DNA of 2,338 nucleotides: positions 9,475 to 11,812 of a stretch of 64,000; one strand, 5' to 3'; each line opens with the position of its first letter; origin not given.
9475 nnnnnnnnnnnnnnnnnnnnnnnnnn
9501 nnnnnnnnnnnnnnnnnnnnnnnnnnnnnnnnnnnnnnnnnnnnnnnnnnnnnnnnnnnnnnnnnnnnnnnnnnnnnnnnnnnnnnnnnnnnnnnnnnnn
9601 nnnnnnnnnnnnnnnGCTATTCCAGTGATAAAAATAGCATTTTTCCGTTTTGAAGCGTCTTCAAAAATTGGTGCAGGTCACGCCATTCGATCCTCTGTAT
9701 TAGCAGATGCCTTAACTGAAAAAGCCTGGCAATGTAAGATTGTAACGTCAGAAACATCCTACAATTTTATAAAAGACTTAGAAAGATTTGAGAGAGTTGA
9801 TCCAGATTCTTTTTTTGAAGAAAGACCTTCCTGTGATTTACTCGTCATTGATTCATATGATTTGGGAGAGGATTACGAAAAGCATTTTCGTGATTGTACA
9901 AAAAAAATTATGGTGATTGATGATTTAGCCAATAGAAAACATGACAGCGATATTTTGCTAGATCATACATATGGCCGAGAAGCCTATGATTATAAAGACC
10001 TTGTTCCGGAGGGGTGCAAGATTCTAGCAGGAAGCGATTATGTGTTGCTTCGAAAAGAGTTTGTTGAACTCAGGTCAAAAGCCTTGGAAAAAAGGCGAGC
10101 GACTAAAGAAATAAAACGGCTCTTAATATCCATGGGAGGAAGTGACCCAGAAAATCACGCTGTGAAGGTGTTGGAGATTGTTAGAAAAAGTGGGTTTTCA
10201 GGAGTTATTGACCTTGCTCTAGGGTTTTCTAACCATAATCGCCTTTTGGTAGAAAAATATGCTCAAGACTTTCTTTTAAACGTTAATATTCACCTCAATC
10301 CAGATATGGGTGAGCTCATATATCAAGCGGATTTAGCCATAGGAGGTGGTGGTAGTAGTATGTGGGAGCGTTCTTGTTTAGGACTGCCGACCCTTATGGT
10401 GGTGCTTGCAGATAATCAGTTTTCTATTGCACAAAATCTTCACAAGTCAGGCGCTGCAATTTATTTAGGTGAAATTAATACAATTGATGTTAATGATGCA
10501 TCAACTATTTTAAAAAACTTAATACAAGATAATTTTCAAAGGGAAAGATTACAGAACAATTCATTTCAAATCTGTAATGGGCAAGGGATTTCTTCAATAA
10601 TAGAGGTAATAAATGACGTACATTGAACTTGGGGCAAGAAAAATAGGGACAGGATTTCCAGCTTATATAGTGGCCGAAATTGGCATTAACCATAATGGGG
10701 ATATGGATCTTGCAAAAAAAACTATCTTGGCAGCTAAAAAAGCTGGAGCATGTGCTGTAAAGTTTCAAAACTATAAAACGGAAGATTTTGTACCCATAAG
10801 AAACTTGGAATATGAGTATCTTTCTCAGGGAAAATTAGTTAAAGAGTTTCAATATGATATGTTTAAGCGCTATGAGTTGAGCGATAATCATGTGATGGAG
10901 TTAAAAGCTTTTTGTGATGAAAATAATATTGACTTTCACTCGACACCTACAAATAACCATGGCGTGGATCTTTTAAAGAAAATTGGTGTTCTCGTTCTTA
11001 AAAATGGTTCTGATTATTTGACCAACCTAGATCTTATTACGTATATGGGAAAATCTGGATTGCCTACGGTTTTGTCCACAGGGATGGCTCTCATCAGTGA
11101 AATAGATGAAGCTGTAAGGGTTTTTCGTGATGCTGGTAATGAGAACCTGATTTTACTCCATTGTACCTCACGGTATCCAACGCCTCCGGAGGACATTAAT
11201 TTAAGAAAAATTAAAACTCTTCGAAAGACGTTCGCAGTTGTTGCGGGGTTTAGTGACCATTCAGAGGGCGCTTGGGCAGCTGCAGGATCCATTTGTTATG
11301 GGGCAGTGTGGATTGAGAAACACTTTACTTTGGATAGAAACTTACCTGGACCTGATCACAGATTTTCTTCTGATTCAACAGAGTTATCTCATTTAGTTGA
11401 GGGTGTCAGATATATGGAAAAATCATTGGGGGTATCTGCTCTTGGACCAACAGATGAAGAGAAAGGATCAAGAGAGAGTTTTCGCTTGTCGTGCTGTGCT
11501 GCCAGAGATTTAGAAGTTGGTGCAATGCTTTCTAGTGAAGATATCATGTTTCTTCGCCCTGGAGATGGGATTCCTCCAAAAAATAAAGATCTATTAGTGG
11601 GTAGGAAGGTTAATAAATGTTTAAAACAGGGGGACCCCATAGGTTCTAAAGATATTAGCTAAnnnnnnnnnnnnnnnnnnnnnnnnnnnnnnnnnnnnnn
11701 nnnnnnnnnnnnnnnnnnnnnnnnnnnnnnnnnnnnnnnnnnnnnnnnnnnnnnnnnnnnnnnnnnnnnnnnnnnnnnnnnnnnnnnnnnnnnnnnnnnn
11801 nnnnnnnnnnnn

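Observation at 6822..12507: Pseudaminic-acid pathway in which a sugar N-formyltransferase occupies the place of the PseH N-acetyltransferase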

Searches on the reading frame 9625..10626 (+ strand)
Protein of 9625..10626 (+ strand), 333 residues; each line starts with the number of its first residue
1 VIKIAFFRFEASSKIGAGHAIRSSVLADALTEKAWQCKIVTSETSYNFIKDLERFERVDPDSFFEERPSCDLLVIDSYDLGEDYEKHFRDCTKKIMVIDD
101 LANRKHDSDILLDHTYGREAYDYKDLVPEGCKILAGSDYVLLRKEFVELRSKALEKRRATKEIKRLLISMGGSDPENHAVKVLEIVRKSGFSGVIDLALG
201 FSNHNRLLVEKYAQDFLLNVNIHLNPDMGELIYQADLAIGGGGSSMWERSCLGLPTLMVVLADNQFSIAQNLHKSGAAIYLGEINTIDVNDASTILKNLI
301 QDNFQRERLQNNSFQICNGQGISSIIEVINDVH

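Call 3: search_protein_families(library=pfam, proteins=[window:9625-10626:+])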
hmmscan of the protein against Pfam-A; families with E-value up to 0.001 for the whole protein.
window:9625-10626:+ (333 aa): 1 family
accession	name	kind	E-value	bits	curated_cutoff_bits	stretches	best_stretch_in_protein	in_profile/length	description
PF04101.22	Glyco_tran_28_C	-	2.6e-05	24.8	22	1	224-286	61-128/166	Glycosyltransferase family 28 C-terminal domain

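Call 4: search_protein_families(library=ncbifam, proteins=[window:9625-10626:+])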
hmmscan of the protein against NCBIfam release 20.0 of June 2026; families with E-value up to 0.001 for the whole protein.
window:9625-10626:+ (333 aa): 3 families
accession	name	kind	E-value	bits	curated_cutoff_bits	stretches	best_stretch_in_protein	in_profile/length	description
TIGR03590.1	PseG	equivalog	6.2e-66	222.8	153.55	1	6-272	4-280/280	UDP-2,4-diacetamido-2,4,6-trideoxy-beta-L-altropyranose hydrolase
TIGR01133.1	murG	equivalog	6.9e-08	31.9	250.25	1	143-329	164-353/353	undecaprenyldiphospho-muramoylpentapeptide beta-N-acetylglucosaminyltransferase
TIGR00661.1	MJ1255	subfamily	2.3e-06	27.1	195.9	0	16-51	10-44/321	MJ1255/VC2487 family glycosyltransferase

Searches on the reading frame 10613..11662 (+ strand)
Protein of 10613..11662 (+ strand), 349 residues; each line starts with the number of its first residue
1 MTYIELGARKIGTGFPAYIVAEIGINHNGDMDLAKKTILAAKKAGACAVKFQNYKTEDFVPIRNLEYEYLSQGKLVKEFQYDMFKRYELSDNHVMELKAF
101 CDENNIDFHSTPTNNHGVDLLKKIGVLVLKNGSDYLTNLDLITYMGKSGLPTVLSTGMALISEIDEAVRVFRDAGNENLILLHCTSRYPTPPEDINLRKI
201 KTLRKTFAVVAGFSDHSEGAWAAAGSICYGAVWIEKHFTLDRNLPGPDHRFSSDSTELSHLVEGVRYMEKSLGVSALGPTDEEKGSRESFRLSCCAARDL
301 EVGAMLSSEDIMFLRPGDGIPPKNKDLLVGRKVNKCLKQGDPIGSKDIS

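Call 3: search_protein_families(library=pfam, proteins=[window:10613-11662:+])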
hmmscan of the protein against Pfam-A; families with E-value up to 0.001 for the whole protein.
window:10613-11662:+ (349 aa): 2 families
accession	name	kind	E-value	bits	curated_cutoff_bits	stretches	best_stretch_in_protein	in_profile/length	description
PF03102.20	NeuB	-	6.6e-76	255.4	22.1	1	38-274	2-238/241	NeuB family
PF08666.17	SAF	-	1.1e-06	29.6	21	1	296-348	6-62/63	SAF domain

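Call 4: search_protein_families(library=ncbifam, proteins=[window:10613-11662:+])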
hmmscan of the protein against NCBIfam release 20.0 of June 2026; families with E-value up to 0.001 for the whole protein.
window:10613-11662:+ (349 aa): 2 families
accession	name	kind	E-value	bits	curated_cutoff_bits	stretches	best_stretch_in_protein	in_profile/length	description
TIGR03569.1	NeuB_NnaB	equivalog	1.6e-97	326.5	399.65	1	18-341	2-327/329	N-acetylneuraminate synthase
TIGR03586.1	PseI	equivalog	7.7e-78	261.9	340.25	1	17-343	2-327/327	pseudaminic acid synthase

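Call 47: search_solved_structures(query=window:10613-11662:+, max_evalue=1e-10)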
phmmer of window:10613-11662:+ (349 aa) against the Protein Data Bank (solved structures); distinct sequences matched with E-value up to 1e-10: 8.
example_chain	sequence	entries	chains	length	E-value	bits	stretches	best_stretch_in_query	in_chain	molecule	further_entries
8h2c_A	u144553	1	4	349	5.9e-52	180.3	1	13-347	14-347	Pseudaminic acid synthase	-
1vli_A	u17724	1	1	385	4.5e-48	167.5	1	5-283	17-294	Spore coat polysaccharide biosynthesis protein spsE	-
6ncs_A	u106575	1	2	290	5.7e-43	150.7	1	4-285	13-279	N-acetylneuraminic acid (Sialic acid) synthetase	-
1xuu_A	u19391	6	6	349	6.1e-41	144.1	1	5-348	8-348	polysialic acid capsule biosynthesis protein SiaC | N-acetylneuraminate synthase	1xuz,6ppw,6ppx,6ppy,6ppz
4ipj_A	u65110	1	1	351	1.6e-40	142.7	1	5-348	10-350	Polysialic acid capsule biosynthesis protein SiaC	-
4ipi_A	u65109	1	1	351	4.2e-40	141.3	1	5-348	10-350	Polysialic acid capsule biosynthesis protein SiaC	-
2wqp_A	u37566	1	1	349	1.5e-39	139.5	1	5-348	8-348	POLYSIALIC ACID CAPSULE BIOSYNTHESIS PROTEIN SIAC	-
3g8r_A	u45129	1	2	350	1.2e-19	74.1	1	61-316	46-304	Probable spore coat polysaccharide biosynthesis protein E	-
